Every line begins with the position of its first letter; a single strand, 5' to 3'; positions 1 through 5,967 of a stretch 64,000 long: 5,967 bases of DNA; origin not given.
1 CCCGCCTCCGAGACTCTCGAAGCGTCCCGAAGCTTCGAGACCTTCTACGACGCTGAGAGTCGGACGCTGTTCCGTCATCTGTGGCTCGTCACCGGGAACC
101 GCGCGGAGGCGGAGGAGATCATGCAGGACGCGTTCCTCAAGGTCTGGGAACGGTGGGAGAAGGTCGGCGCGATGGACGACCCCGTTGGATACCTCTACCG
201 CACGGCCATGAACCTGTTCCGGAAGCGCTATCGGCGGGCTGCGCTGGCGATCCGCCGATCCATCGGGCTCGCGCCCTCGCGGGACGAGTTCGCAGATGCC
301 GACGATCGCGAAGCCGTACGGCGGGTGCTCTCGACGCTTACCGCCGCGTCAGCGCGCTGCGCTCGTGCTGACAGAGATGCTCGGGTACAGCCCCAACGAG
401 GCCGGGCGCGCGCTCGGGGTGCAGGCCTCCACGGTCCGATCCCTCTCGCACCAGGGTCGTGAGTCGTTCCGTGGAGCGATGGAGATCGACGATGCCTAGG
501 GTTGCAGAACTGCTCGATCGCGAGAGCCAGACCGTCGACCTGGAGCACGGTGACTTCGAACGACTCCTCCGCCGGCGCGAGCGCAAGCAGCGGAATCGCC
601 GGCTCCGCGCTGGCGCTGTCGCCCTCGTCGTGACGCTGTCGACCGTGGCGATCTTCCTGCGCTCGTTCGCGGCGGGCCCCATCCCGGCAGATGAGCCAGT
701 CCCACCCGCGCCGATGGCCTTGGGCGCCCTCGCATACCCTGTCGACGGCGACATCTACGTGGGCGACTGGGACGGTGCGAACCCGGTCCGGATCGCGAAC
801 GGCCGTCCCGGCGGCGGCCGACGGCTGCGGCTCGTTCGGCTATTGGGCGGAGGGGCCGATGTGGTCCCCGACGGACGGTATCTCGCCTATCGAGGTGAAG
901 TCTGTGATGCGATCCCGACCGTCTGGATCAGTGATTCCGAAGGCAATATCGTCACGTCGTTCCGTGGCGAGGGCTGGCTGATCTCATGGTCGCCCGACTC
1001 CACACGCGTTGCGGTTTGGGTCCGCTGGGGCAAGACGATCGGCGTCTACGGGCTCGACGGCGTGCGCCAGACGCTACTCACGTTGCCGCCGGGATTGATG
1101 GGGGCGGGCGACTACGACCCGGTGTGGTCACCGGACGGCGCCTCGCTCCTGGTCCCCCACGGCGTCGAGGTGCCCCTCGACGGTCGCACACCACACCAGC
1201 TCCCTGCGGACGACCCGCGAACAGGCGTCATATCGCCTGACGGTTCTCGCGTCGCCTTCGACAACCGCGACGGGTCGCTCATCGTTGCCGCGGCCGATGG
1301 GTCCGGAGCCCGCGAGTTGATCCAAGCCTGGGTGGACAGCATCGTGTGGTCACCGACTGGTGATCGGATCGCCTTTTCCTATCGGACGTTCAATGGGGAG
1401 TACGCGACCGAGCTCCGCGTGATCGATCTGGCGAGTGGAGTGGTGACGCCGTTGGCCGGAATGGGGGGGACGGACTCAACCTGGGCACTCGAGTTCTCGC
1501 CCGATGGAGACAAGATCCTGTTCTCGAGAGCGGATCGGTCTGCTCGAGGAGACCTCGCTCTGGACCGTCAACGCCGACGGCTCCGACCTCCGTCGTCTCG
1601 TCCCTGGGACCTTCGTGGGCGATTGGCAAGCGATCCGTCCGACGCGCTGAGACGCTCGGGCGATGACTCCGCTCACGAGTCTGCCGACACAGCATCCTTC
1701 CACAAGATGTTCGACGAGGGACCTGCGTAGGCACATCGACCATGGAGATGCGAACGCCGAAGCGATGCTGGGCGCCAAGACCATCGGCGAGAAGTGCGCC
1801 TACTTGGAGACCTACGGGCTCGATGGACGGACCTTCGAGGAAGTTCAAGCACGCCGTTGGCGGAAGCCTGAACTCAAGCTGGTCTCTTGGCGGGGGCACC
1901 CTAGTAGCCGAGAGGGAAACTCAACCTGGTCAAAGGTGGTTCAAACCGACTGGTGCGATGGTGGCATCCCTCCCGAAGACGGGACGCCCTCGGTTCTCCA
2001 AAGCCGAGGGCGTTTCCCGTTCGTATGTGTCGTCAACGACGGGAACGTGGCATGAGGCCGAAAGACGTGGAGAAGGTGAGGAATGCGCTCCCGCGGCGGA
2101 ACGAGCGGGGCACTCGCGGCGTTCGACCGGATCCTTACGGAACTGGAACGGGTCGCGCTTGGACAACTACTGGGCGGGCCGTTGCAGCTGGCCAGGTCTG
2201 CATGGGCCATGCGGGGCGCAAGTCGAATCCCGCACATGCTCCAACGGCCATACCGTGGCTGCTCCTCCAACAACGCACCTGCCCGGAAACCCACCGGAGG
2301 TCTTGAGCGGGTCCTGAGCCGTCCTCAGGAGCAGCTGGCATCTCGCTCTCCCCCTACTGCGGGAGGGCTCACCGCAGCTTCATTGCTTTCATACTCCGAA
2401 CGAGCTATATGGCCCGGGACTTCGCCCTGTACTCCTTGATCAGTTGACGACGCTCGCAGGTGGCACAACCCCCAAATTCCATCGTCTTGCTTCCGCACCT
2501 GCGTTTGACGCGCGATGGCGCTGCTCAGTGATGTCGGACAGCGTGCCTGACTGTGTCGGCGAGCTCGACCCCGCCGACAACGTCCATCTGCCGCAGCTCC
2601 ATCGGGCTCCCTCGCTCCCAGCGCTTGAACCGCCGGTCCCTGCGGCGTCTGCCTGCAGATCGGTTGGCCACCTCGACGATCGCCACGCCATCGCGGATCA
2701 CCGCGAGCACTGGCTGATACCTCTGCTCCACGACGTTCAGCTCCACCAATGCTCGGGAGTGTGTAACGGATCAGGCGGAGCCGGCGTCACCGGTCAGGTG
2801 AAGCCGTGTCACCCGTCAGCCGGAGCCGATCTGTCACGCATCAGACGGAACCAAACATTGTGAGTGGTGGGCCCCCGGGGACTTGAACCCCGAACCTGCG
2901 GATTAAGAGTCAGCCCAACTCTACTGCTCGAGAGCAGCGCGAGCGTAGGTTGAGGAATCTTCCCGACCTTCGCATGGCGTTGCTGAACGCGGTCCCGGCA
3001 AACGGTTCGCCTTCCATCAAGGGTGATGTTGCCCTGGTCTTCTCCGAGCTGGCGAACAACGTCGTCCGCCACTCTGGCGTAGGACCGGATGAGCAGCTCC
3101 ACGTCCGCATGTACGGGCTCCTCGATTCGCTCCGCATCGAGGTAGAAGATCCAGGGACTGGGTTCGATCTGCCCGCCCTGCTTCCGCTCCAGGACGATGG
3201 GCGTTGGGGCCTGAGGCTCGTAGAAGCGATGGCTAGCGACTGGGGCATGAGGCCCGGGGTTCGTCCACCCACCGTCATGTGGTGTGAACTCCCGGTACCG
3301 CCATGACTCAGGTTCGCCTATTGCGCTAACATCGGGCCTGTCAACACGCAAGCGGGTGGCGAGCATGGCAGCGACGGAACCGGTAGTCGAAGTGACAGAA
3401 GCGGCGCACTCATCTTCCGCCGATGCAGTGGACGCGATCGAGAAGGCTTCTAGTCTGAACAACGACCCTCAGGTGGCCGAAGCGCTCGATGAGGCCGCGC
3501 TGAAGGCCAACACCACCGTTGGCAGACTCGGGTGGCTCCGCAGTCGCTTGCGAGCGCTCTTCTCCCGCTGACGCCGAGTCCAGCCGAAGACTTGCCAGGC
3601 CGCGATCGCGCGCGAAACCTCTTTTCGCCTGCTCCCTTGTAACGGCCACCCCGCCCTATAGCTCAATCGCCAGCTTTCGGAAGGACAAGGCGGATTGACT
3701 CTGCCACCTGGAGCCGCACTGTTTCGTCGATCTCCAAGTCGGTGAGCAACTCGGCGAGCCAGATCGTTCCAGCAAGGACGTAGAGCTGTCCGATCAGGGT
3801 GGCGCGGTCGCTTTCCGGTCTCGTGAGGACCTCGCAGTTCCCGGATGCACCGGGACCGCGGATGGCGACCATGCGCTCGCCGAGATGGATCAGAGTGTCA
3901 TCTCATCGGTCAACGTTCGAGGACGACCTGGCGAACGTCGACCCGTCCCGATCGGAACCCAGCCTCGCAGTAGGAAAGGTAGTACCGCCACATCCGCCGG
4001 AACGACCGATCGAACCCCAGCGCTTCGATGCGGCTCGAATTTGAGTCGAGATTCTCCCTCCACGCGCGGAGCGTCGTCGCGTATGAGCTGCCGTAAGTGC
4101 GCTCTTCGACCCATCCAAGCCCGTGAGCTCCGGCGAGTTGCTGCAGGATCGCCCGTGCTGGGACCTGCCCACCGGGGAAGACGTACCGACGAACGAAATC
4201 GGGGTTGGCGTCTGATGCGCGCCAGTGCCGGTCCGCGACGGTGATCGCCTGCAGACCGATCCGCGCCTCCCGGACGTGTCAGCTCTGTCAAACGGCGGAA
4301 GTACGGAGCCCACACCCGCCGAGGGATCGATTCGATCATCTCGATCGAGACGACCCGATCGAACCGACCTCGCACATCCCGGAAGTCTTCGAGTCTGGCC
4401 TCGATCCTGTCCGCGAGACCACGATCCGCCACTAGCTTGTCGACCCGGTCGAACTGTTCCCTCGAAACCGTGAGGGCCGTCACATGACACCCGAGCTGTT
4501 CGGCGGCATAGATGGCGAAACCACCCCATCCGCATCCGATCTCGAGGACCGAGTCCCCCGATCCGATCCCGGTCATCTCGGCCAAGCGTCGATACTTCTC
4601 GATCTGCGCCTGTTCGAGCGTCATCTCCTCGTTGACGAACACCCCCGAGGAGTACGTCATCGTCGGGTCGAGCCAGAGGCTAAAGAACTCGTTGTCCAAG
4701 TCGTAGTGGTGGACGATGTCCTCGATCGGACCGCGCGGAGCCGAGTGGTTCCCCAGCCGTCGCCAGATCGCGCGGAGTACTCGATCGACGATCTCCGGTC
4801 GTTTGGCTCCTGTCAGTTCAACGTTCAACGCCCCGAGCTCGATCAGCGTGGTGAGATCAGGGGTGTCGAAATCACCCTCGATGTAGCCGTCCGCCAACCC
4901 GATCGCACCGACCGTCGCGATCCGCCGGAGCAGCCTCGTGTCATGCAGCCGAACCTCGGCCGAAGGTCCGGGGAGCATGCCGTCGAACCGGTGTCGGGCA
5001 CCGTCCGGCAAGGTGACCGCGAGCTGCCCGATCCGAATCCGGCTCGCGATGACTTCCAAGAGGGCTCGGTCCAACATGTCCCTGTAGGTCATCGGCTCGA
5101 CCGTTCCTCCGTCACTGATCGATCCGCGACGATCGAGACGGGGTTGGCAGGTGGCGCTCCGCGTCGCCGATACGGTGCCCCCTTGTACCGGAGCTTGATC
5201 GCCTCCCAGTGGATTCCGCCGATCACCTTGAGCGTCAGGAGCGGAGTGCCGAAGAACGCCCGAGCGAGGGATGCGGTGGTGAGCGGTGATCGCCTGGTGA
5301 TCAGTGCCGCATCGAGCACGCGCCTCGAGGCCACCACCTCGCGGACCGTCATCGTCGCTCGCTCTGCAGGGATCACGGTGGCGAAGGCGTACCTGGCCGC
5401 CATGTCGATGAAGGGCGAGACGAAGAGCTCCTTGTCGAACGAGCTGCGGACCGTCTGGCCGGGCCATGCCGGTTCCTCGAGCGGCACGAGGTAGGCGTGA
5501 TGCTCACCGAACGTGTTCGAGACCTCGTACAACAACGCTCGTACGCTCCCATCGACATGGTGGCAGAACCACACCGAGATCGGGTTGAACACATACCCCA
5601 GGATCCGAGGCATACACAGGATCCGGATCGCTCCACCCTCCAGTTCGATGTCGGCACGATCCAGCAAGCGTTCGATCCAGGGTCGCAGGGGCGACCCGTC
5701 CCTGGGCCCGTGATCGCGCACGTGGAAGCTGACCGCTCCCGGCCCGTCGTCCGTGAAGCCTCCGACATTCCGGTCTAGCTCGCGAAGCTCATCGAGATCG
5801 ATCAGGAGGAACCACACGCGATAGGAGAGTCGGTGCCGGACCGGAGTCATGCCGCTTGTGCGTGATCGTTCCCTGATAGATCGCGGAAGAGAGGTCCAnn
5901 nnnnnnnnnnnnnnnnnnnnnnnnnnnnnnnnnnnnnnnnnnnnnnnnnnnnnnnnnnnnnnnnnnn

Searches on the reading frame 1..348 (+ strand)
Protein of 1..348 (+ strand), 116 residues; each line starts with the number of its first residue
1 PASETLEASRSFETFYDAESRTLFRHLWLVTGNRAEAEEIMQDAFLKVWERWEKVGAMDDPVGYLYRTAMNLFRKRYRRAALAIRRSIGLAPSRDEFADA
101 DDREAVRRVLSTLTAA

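Call 57: search_protein_families(library=pfam, proteins=[window:1-348:+], max_evalue=0.00001)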
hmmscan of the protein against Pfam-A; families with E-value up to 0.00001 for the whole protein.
window:1-348:+ (116 aa): 1 family
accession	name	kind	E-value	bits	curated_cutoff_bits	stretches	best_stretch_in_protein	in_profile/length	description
PF04542.20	Sigma70_r2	-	1.3e-11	44.5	24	1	16-81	2-69/71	Sigma-70 region 2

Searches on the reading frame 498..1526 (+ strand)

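Call 57: search_protein_families(library=pfam, proteins=[window:498-1526:+], max_evalue=0.00001)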
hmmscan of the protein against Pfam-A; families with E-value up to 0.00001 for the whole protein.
window:498-1526:+ (343 aa): 1 family
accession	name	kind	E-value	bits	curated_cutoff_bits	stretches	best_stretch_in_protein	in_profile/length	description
PF07676.18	PD40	-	5.8e-09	36.1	20.9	0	205-216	11-22/38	WD40-like Beta Propeller Repeat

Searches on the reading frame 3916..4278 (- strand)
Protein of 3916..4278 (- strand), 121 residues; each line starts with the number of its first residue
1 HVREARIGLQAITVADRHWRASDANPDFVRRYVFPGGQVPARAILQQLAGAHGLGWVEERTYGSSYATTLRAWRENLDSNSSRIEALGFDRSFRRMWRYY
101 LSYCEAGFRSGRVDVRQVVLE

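Call 57: search_protein_families(library=pfam, proteins=[window:3916-4278:-], max_evalue=0.00001)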
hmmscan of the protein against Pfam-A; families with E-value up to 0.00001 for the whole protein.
window:3916-4278:- (121 aa): 1 family
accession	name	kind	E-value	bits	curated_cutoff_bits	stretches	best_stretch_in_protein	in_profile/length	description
PF02353.26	CMAS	-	5e-22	78.9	27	1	6-118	161-273/273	Mycolic acid cyclopropane synthetase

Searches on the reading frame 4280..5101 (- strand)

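Call 57: search_protein_families(library=pfam, proteins=[window:4280-5101:-], max_evalue=0.00001)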
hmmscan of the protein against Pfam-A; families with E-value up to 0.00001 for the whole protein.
window:4280-5101:- (274 aa): 5 families
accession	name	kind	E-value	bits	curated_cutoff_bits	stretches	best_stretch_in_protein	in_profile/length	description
PF02353.26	CMAS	-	3e-48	165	27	1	126-273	7-154/273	Mycolic acid cyclopropane synthetase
PF13649.12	Methyltransf_25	-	2.1e-11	44.8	27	1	185-272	1-90/97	Methyltransferase domain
PF08241.18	Methyltransf_11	-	9.1e-08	33.1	21.2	1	186-261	1-75/95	Methyltransferase domain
PF13489.12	Methyltransf_23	-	2e-07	31.3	27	1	172-269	15-102/164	Methyltransferase domain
PF08242.18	Methyltransf_12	-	5.7e-07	30.6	30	1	186-265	1-82/98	Methyltransferase domain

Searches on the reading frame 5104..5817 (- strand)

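Call 57: search_protein_families(library=pfam, proteins=[window:5104-5817:-], max_evalue=0.00001)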
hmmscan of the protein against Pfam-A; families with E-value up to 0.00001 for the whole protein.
window:5104-5817:- (238 aa): 1 family
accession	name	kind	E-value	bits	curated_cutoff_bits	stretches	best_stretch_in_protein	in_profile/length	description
PF07103.16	DUF1365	-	1.2e-60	205.5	25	1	2-220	23-233/235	Protein of unknown function (DUF1365)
